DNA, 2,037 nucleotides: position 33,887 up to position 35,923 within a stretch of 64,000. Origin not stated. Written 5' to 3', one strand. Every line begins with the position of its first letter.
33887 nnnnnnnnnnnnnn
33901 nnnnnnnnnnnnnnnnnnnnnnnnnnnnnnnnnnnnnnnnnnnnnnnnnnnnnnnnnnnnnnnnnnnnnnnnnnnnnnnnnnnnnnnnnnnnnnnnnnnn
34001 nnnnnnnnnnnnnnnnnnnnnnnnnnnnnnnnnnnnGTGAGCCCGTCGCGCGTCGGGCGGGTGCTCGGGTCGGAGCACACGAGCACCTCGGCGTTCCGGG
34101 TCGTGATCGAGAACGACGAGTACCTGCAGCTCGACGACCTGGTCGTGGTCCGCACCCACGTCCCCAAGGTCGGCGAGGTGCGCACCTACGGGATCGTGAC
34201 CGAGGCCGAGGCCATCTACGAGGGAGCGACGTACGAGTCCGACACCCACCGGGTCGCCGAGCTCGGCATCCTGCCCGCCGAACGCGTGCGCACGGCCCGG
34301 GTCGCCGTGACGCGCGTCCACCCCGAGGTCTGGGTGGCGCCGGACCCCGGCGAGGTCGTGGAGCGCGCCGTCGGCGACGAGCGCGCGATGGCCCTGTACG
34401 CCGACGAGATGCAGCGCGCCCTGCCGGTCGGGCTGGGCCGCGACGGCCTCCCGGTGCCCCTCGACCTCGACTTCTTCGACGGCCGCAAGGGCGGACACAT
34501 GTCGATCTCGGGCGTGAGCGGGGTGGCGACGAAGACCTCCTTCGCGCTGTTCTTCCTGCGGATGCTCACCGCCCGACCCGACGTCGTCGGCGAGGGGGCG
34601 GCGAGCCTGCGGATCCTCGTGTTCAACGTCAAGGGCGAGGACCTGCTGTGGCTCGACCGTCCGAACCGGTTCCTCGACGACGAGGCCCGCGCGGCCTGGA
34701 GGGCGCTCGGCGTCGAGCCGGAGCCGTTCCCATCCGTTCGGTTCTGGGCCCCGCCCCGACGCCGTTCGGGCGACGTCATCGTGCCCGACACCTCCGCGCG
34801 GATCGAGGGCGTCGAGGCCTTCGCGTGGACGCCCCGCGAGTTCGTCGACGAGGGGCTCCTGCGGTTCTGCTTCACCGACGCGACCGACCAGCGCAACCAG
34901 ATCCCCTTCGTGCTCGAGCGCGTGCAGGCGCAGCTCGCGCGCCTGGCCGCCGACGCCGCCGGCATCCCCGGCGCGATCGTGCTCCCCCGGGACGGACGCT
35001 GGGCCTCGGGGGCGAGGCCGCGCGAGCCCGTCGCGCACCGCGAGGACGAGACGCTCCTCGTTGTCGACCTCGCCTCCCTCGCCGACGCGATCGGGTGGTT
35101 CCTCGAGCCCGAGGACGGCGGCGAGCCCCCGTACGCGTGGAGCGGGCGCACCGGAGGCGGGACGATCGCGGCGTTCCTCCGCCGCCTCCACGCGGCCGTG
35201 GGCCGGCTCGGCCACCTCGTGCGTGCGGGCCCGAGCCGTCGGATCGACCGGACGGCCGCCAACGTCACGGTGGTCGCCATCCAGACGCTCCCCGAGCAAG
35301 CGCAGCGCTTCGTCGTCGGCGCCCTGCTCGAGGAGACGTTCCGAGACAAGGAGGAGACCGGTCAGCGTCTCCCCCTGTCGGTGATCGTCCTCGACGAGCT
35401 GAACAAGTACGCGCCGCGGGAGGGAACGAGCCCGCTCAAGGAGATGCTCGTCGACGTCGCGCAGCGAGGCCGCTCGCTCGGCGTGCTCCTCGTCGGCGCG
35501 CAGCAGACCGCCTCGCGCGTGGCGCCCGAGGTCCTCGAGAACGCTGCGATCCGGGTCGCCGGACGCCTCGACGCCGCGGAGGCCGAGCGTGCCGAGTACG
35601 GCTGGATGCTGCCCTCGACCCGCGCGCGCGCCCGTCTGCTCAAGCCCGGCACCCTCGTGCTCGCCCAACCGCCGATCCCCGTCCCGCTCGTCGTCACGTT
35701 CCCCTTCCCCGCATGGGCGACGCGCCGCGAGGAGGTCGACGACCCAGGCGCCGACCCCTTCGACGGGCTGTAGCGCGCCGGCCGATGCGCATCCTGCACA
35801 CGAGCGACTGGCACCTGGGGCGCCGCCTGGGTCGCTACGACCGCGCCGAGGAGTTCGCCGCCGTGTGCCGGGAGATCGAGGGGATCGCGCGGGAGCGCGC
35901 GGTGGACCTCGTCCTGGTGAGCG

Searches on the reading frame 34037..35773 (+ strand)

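Call 8: search_protein_families(library=ncbifam, proteins=[window:34037-35773:+], max_evalue=0.01)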
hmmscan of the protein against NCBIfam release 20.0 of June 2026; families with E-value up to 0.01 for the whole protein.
window:34037-35773:+ (578 aa): 0 families

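Call 9: search_protein_families(library=pfam, proteins=[window:34037-35773:+], max_evalue=1)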
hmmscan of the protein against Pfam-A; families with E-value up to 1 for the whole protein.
window:34037-35773:+ (578 aa): 1 family
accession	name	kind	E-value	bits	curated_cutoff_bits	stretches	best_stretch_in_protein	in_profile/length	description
PF00004.35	AAA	-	0.042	14.7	21.2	1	430-500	45-119/131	ATPase family associated with various cellular activities (AAA)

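Call 61: search_protein_families(library=padloc, proteins=[window:34037-35773:+], max_evalue=0.001)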
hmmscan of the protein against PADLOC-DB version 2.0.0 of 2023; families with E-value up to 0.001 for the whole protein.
window:34037-35773:+ (578 aa): 2 families
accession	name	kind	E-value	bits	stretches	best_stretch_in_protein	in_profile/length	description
PDLC04140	mad8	-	3.3e-07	28.1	1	410-516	158-258/314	mads_8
PDLC01055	HerA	-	3.6e-06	24.1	1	410-510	383-482/532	Type III coevolved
